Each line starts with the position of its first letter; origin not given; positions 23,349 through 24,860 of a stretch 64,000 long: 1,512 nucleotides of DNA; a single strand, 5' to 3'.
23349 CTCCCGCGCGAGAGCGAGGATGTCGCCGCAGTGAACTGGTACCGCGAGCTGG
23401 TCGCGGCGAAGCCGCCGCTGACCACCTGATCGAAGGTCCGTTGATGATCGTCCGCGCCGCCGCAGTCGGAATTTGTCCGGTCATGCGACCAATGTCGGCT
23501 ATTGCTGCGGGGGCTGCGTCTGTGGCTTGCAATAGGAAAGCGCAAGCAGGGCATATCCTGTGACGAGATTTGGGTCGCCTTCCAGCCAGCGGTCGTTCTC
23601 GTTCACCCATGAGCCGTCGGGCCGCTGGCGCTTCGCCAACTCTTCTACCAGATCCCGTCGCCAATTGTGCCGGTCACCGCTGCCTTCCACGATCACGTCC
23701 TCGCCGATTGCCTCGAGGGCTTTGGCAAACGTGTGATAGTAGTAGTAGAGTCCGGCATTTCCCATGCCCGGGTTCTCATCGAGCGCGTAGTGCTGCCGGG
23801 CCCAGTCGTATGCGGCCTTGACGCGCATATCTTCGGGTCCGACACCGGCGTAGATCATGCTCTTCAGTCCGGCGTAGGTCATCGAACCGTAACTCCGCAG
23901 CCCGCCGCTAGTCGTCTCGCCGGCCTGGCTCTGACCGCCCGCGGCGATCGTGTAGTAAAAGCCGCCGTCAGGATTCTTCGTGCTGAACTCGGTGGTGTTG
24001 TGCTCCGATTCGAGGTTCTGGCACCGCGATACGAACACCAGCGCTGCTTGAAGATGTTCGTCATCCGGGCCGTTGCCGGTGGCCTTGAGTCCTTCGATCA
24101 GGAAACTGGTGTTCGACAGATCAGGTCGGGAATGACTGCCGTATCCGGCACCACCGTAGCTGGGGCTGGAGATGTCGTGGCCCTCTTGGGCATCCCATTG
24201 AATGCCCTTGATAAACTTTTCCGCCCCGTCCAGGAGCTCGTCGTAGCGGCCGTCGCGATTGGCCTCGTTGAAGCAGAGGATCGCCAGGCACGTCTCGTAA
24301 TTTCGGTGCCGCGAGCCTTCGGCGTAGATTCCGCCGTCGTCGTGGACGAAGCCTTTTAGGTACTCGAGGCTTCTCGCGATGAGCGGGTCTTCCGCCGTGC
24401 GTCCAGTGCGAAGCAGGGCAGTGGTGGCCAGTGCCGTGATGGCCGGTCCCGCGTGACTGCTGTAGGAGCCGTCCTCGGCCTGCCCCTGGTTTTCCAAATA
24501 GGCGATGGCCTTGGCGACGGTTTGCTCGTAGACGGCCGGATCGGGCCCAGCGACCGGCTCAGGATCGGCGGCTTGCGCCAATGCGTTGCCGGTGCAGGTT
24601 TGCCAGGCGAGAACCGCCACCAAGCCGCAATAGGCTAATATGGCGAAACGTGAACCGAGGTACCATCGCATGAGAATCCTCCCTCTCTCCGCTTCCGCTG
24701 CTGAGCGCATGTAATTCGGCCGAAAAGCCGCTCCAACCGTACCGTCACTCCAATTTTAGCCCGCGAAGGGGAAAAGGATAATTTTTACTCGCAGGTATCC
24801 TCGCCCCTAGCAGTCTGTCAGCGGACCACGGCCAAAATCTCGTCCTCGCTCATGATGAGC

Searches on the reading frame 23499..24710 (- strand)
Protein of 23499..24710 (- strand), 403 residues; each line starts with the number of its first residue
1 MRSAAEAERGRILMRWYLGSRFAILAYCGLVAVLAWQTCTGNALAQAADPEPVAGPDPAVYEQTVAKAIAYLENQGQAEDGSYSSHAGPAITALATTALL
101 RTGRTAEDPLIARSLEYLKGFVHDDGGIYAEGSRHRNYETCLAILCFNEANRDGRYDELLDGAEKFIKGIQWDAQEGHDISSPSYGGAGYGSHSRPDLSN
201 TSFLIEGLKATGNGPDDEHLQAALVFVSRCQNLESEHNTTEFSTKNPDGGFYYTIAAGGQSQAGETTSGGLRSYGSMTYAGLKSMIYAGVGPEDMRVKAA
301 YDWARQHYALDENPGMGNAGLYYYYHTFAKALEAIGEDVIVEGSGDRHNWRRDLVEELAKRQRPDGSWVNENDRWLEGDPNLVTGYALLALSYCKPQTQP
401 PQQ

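Call 25: search_protein_families(library=pfam, proteins=[window:23499-24710:-], max_evalue=0.01)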
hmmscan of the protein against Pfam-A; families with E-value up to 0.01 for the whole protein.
window:23499-24710:- (403 aa): 1 family
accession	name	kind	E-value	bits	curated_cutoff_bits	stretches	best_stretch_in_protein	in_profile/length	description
PF13243.12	SQHop_cyclase_C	-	2.5e-06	27.2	26.1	1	90-245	140-292/319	Squalene-hopene cyclase C-terminal domain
